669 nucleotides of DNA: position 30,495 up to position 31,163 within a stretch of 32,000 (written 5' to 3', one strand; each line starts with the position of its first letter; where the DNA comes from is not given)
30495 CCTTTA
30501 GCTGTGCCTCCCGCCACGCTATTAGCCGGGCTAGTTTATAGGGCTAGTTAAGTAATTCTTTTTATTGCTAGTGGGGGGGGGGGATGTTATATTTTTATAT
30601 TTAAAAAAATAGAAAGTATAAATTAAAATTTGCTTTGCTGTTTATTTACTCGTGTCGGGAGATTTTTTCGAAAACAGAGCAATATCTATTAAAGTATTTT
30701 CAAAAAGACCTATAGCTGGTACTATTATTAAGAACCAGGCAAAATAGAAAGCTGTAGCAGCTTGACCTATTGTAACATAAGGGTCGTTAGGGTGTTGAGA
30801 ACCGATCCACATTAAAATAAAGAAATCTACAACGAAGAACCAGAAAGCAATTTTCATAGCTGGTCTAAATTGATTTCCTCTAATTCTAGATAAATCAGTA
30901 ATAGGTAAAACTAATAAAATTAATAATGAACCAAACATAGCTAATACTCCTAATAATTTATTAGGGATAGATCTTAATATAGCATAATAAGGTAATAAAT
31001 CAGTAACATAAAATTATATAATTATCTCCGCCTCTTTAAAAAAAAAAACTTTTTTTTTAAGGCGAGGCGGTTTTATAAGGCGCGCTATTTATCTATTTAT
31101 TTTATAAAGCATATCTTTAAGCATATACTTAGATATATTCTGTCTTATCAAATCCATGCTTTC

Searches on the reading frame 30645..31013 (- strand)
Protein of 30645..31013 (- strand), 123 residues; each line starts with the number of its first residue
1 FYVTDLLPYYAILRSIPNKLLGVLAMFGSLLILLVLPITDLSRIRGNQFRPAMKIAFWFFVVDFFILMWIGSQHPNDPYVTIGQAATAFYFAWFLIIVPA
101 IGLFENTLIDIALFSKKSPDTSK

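Call 17: search_protein_families(library=pfam, proteins=[window:30645-31013:-], max_evalue=0.01)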
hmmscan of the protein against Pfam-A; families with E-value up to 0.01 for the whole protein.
seq(123 aa): 1 family
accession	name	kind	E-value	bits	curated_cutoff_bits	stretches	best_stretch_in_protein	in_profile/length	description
PF00032.22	Cytochrom_B_C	-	3.3e-30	104.8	20.7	1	6-91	17-102/102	Cytochrome b(C-terminal)/b6/petD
